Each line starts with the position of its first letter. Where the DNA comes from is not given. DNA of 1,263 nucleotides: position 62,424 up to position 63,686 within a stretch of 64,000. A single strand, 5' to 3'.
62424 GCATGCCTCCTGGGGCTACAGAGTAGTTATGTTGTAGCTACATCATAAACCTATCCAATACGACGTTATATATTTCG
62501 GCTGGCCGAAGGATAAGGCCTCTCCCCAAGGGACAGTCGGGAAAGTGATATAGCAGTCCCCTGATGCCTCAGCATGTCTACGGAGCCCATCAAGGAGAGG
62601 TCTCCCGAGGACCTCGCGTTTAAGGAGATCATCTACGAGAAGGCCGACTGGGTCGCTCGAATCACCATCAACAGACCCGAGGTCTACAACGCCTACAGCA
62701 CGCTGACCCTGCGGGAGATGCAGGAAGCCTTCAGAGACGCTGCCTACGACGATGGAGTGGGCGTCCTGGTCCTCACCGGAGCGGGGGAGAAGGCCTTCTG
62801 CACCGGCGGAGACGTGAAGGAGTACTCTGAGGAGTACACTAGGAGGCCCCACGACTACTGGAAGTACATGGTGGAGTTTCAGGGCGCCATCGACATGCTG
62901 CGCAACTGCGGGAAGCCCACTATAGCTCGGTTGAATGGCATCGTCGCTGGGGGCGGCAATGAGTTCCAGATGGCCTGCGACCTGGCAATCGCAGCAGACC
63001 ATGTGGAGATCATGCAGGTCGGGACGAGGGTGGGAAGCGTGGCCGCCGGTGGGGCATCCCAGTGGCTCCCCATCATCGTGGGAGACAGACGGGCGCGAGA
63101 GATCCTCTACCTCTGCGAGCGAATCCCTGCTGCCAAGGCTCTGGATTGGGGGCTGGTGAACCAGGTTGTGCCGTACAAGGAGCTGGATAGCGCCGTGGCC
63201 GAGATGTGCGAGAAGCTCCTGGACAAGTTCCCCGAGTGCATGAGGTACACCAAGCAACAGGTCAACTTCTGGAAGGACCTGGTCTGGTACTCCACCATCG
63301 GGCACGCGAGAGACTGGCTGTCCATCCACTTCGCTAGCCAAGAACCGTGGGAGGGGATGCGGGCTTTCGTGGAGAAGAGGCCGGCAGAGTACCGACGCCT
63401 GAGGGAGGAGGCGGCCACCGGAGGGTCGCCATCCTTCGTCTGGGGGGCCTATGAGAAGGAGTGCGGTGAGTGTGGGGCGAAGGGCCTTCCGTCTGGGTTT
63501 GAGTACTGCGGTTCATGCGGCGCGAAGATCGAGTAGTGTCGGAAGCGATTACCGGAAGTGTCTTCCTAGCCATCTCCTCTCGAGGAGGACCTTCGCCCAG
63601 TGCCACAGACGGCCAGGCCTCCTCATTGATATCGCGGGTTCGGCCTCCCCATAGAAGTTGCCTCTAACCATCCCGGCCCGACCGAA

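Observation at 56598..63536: Complete benzoyl-CoA-reductase-like dearomatization module (two HgdAB/BcrBC-type subunits, two distinct HgdC/BadFG-type ATPases, crotonase, Zn-ADH, divergent crotonase with zinc ribbon) in an archaeon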

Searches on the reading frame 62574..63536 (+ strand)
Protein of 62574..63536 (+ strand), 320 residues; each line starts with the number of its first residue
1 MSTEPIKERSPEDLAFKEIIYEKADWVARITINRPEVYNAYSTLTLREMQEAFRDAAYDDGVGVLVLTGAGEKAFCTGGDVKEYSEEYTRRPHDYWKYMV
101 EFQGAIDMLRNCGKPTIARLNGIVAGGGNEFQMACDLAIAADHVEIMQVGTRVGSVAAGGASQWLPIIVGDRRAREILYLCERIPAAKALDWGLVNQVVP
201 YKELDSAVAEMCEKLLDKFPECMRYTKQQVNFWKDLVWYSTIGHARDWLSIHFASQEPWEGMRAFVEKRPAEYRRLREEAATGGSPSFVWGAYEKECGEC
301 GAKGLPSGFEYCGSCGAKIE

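Call 3: search_protein_families(library=ncbifam, proteins=[window:62574-63536:+], max_evalue=0.00001)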
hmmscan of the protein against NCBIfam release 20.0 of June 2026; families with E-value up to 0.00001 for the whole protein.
window:62574-63536:+ (320 aa): 69 families (the best 25 are shown)
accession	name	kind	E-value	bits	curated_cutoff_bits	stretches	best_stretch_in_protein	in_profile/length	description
TIGR03210.1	badI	equivalog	6.5e-61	205.9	467.6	1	16-275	1-255/256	2-ketocyclohexanecarboxyl-CoA hydrolase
NF005637.0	PRK07396.1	equivalog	1.4e-60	205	380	1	15-277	11-270/273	1,4-dihydroxy-2-naphthoyl-CoA synthase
TIGR01929.1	menB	equivalog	3.7e-58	197.1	342.7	1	16-275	1-258/259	1,4-dihydroxy-2-naphthoyl-CoA synthase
TIGR03200.1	dearomat_oah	equivalog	1.1e-54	185.9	464.45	2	27-201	38-212/360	6-oxocyclohex-1-ene-1-carbonyl-CoA hydratase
NF004475.0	PRK05809.1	subfamily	7.2e-46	156.8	394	1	15-273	2-257/260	short-chain-enoyl-CoA hydratase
NF042430.2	EnCoAhydt_DpgD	equivalog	2.7e-45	154.9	400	1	21-274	1-256/258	enoyl-CoA-hydratase DpgD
NF005802.0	PRK07657.1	equivalog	5.5e-43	147.4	363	1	24-274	11-258/260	enoyl-CoA hydratase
NF004840.0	PRK06190.1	equivalog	5.2e-42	144.2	253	1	19-232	6-215/260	enoyl-CoA hydratase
NF004795.0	PRK06143.1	subfamily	7e-41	140.4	283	1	23-269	15-257/260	enoyl-CoA hydratase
NF004796.0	PRK06144.1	subfamily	5.6e-40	137.5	272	1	17-273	8-259/262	enoyl-CoA hydratase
NF004857.0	PRK06210.1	equivalog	6.9e-40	137.2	341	1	14-274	5-273/275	enoyl-CoA hydratase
NF051848.1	EnCoAHydtEchA19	equivalog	7.4e-40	137.1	400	1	21-274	4-256/258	enoyl-CoA hydratase EchA19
NF006566.0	PRK09076.1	subfamily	1.1e-39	136.6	286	1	17-274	5-258/260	enoyl-CoA hydratase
NF006008.0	PRK08139.1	equivalog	1.3e-39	136.4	313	1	19-274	13-264/266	enoyl-CoA hydratase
NF004635.0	PRK05981.1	equivalog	3.7e-39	134.9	351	1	15-274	2-264/266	enoyl-CoA hydratase/isomerase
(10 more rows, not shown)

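Call 4: search_protein_families(library=pfam, proteins=[window:62574-63536:+], max_evalue=0.001)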
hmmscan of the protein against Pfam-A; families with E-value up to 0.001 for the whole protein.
window:62574-63536:+ (320 aa): 2 families
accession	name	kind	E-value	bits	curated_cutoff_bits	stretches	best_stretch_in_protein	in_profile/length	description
PF00378.25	ECH_1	-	4.8e-58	196.9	27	1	25-274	4-249/251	Enoyl-CoA hydratase/isomerase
PF16113.10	ECH_2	-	3.2e-26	93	27.2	1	28-257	2-230/335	Enoyl-CoA hydratase/isomerase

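Call 61: search_solved_structures(query=window:62574-63536:+, max_evalue=1e-20)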
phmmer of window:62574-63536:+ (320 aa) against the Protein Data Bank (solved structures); distinct sequences matched with E-value up to 1e-20: 70 (the best 60 are shown).
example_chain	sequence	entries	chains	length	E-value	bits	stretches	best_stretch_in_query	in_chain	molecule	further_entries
4els_A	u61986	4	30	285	6.3e-54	186.7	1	15-277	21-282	1,4-Dihydroxy-2-naphthoyl-CoA synthase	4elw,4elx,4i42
3t88_A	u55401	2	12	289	6.6e-54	186.7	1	15-277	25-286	1,4-Dihydroxy-2-naphthoyl-CoA synthase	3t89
3h02_A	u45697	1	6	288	4.6e-52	180.6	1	16-277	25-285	Naphthoate synthase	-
2iex_A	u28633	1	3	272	6.1e-52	180.2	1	15-274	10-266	Dihydroxynapthoic acid synthetase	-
2uzf_A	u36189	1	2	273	6.4e-49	170.3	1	16-274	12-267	NAPHTHOATE SYNTHASE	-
4eml_A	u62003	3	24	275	7.1e-39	137.2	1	16-274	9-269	Naphthoate synthase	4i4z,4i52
5zai_A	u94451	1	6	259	2.6e-38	135.4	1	21-273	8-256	3-hydroxypropionyl-coenzyme A dehydratase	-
6ojm_A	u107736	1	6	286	2.3e-36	129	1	16-273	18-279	1,4-dihydroxy-2-naphthoyl-CoA synthase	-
3kqf_A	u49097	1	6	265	4.9e-35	124.6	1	26-274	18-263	Enoyl-CoA hydratase/isomerase family protein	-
5z7r_A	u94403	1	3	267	7.1e-35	124.1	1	17-273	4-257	Short-chain-enoyl-CoA hydratase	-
6lvp_A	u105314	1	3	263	1.3e-32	116.7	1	16-274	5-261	Enoyl-CoA hydratase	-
7eum_C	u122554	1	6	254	2.6e-31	112.4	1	23-268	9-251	Enoyl-CoA hydratase/isomerase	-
28bq_A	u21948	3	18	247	8.3e-31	110.7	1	23-231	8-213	Enoyl-CoA hydratase/isomerase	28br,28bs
9ula_A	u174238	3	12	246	8.4e-31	110.7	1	23-231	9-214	Enoyl-CoA hydratase/isomerase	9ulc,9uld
5xzd_A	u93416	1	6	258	1.3e-30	110.1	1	14-274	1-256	Enoyl-CoA hydratase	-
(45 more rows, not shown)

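Call 71: find_homologous_proteins(query=window:62574-63536:+, max_evalue=1e-30)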
Query window:62574-63536:+ (320 aa): 7201 proteins with E <= 1e-30 among 8000 candidates; the best 120 are listed.
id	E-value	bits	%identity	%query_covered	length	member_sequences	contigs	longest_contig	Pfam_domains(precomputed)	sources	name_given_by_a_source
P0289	3.2e-204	696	92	100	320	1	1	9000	PF00378.26,PF16113.11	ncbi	-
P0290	1.4e-199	680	90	100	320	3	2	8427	PF00378.26,PF16113.11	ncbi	-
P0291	7.5e-194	662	85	100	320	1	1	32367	PF00378.26,PF16113.11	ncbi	-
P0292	3.5e-192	656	86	100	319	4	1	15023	PF00378.26,PF16113.11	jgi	jgi:naphthoate synthase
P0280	8.0e-191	652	83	100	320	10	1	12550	PF00378.26,PF16113.11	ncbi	-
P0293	1.4e-188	644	84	100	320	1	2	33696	PF00378.26,PF16113.11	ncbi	-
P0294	5.5e-186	636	83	100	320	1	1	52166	PF00378.26,PF16113.11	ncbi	-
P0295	3.3e-184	630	82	100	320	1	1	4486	PF00378.26,PF16113.11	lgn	-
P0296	1.6e-179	614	79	100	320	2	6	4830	PF00378.26,PF16113.11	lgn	-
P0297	2.4e-177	607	78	100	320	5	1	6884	PF00378.26,PF16113.11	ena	-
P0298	5.0e-177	606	79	100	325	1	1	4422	PF00378.26,PF16113.11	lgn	-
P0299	2.9e-176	604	79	100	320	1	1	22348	PF00378.26,PF16113.11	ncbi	ncbi:MAG: enoyl-CoA hydratase/isomerase family protein [Thermoplasmata archaeon]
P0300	1.3e-175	602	79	100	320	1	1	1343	PF00378.26,PF16113.11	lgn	-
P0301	2.1e-175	601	79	100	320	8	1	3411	PF00378.26,PF16113.11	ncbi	ncbi:MAG: enoyl-CoA hydratase/isomerase family protein [Thermoplasmata archaeon]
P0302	2.0e-164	565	74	99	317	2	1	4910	PF00378.26,PF16113.11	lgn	-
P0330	2.2e-156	538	70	97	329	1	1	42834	PF00378.26,PF16113.11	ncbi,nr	ncbi:MAG: enoyl-CoA hydratase/isomerase family protein [Armatimonadetes bacterium]|nr:enoyl-CoA hydr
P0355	1.2e-153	529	68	99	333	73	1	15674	PF00378.26,PF16113.11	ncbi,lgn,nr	ncbi:MAG: enoyl-CoA hydratase/isomerase family protein [candidate division NC10 bacterium]|nr:enoyl-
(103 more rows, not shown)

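Call 74: find_encoding_contigs(protein=P0355, flank=8000, max_places=2)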
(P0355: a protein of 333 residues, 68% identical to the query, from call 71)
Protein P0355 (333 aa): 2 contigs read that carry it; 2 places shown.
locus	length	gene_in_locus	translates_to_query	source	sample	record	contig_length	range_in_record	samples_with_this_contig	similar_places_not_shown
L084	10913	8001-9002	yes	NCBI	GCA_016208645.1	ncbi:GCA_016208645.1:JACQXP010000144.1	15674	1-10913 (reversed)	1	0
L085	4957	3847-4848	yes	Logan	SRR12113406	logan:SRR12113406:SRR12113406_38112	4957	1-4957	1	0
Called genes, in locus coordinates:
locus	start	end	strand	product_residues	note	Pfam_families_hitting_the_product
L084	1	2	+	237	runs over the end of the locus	PF01135:PCMT, PF00398:RrnaAD, PF13489:Methyltransf_23 (weak), PF13847:Methyltransf_31 (weak), PF08241:Methyltransf_11, PF13649:Methyltransf_25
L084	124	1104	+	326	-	PF01336:tRNA_anti-codon, PF01966:HD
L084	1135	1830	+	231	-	PF01694:Rhomboid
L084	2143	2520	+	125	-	PF06262:Zincin_1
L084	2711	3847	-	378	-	PF01168:Ala_racemase_N, PF14031:D-ser_dehydrat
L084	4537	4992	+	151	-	PF04238:DUF420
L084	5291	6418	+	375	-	PF14072:DndB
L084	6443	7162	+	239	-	PF00989:PAS, PF13188:PAS_8, PF08448:PAS_4, PF12860:PAS_7 (weak), PF13426:PAS_9, PF00196:GerE, PF08281:Sigma70_r4_2 (weak)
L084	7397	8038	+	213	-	PF00440:TetR_N, PF17932:TetR_C_24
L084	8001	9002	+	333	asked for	PF00378:ECH_1, PF16113:ECH_2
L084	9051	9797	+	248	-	PF00106:adh_short, PF08659:KR, PF13561:adh_short_C2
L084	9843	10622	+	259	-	PF00378:ECH_1, PF16113:ECH_2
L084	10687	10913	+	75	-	?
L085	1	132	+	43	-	?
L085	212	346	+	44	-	-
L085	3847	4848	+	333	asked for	PF00378:ECH_1, PF16113:ECH_2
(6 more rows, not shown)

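Call 75: find_encoding_contigs(protein=P0330, flank=8000, max_places=2)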
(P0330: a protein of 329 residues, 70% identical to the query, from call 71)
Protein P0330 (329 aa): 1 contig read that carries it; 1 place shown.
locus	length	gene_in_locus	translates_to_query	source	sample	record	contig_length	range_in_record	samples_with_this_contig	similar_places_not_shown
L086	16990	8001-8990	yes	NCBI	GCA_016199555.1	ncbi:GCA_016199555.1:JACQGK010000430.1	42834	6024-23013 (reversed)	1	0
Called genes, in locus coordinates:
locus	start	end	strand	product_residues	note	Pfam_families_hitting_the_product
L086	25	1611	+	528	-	PF08448:PAS_4, PF00989:PAS, PF13188:PAS_8, PF08448:PAS_4, PF13426:PAS_9, PF07730:HisKA_3, PF02518:HATPase_c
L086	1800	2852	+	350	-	PF08240:ADH_N, PF00107:ADH_zinc_N, PF13602:ADH_zinc_N_2 (weak)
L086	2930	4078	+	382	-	PF06050:HGD-D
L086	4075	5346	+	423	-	PF06050:HGD-D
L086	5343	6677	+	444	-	PF01869:BcrAD_BadFG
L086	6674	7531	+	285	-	PF01869:BcrAD_BadFG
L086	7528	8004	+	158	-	PF00583:Acetyltransf_1, PF13673:Acetyltransf_10 (faint), PF13508:Acetyltransf_7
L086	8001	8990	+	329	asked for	PF00378:ECH_1, PF16113:ECH_2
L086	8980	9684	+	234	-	PF00106:adh_short, PF08659:KR, PF13561:adh_short_C2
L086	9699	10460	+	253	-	PF00378:ECH_1, PF16113:ECH_2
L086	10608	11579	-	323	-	-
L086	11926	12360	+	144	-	PF13473:Cupredoxin_1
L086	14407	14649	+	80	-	-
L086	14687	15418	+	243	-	-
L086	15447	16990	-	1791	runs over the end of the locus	-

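Call 76: search_protein_families(library=ncbifam, proteins=[L086:2930-4078:+, L086:4075-5346:+, L086:5343-6677:+, L086:6674-7531:+, L086:1800-2852:+, L086:8001-8990:+, L086:9699-10460:+], max_evalue=1e-45)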
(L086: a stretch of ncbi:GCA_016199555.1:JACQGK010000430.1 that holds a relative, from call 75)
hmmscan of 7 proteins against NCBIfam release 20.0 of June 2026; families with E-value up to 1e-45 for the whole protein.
L086:2930-4078:+ (382 aa): 1 family
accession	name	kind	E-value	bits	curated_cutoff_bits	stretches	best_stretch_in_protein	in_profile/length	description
TIGR02263.1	benz_CoA_red_C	equivalog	3.2e-150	500.3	421.15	1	3-376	3-380/380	benzoyl-CoA reductase subunit C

L086:4075-5346:+ (423 aa): 1 family
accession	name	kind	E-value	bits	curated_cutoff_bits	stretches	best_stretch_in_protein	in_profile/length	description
TIGR02260.1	benz_CoA_red_B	equivalog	7.5e-212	703.4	486.55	1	4-415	2-413/413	benzoyl-CoA reductase subunit B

L086:5343-6677:+ (444 aa): 2 families
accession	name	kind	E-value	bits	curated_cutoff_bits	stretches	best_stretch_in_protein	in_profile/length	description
TIGR02259.1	benz_CoA_red_A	equivalog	3.9e-160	533.3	578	1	1-422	1-432/432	benzoyl-CoA reductase subunit A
TIGR00241.1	CoA_E_activ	domain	1.8e-54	184.9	125.4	1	220-419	56-246/248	acyl-CoA dehydratase activase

L086:6674-7531:+ (285 aa): 1 family
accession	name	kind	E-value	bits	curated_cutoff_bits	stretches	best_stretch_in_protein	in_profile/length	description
TIGR02261.1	benz_CoA_red_D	equivalog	2.5e-99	331.7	312.85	1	5-270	3-261/262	benzoyl-CoA reductase subunit D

L086:1800-2852:+ (350 aa): 10 families
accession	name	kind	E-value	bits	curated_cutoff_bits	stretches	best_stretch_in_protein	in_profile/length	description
TIGR03201.1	dearomat_had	equivalog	5.5e-74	249.3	338.65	1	18-349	6-347/349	6-hydroxycyclohex-1-ene-1-carbonyl-CoA dehydrogenase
NF041097.1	keto_inos_dh_IolM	equivalog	4.2e-64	216.6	450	1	9-339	28-378/389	scyllo-inosose 3-dehydrogenase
TIGR03989.1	Rxyl_3153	subfamily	5.2e-61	206.9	440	0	127-348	139-368/370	NDMA-dependent alcohol dehydrogenase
NF003808.0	PRK05396.1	equivalog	2.5e-58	197.6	380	1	11-345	1-335/341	L-threonine 3-dehydrogenase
NF010344.0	PRK13771.1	subfamily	1.5e-56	191.8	349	1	11-341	1-323/334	putative alcohol dehydrogenase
TIGR00692.1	tdh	equivalog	1.8e-55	188.4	458.35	1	22-346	10-336/340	L-threonine 3-dehydrogenase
NF006940.0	PRK09422.1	equivalog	1.4e-51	175.4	344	1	11-343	1-327/338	alcohol dehydrogenase AdhP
NF007489.0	PRK10083.1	equivalog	4e-51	174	376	1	18-338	8-323/339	Zn-dependent oxidoreductase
NF041172.1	AcrlCoa_red_Thmprot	equivalog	1.3e-50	172.2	500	1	11-345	1-328/334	acryloyl-CoA reductase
TIGR03451.1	mycoS_dep_FDH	equivalog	4.8e-50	170.4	512.9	0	160-348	162-356/358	S-(hydroxymethyl)mycothiol dehydrogenase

L086:8001-8990:+ (329 aa): 7 families
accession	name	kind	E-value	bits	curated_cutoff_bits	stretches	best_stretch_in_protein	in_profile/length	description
TIGR03210.1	badI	equivalog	4.3e-61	206.5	467.6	1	22-280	1-254/256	2-ketocyclohexanecarboxyl-CoA hydrolase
NF005637.0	PRK07396.1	equivalog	1.5e-58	198.4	380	1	21-282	11-269/273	1,4-dihydroxy-2-naphthoyl-CoA synthase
TIGR01929.1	menB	equivalog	5.8e-57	193.2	342.7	1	22-276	1-253/259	1,4-dihydroxy-2-naphthoyl-CoA synthase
TIGR03200.1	dearomat_oah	equivalog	1e-55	189.3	464.45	0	34-207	39-212/360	6-oxocyclohex-1-ene-1-carbonyl-CoA hydratase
NF042430.2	EnCoAhydt_DpgD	equivalog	2.2e-49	168.2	400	1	27-278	1-254/258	enoyl-CoA-hydratase DpgD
NF004475.0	PRK05809.1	subfamily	5.3e-48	163.8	394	1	21-278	2-256/260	short-chain-enoyl-CoA hydratase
NF004840.0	PRK06190.1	equivalog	6.1e-47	160.4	253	1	24-241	5-218/260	enoyl-CoA hydratase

L086:9699-10460:+ (253 aa): 1 family
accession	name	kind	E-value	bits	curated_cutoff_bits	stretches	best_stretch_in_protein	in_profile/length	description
TIGR03189.1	dienoyl_CoA_hyt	equivalog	4e-55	186.9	292.5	1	10-252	4-249/251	cyclohexa-1,5-dienecarbonyl-CoA hydratase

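Call 82: predict_structure(alignment_id=A2)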
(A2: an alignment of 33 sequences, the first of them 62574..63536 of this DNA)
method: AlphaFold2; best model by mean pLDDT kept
length: 320 residues; sequences in the alignment: 33
mean_pLDDT: 80.6   pTM: 0.78
mean pLDDT of the five models: 80.6, 78.8, 78.4, 74.9, 73.1
residues with pLDDT >= 90: 92; 70-90: 170; 50-70: 46; < 50: 12
segments of 3 or more residues with pLDDT < 50: 151-154, 156-161
pLDDT, mean of each block of 10 residues (from residue 1): 59 84 90 76 90 83 84 66 75 78 89 89 84 91 82 46 65 79 89 94 96 89 81 75 57 71 74 87 84 91 91 91
secondary structure, 60 per line:
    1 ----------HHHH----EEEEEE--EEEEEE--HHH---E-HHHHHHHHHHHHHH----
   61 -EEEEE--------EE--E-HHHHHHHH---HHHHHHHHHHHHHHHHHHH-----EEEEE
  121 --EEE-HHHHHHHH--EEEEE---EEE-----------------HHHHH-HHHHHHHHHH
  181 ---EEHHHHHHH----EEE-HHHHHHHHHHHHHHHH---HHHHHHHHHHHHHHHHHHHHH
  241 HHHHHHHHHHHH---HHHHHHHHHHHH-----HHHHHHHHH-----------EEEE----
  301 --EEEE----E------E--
elements in order: H11-14 E19-24 E27-32 H43-56 E62-66 H81-88 H92-110 E116-120 E123-125 H127-134 E137-141 E145-147 H165-169 H171-180 H186-192 E197-199 H201-216 H220-252 H256-267 H273-281 E293-296 E303-306
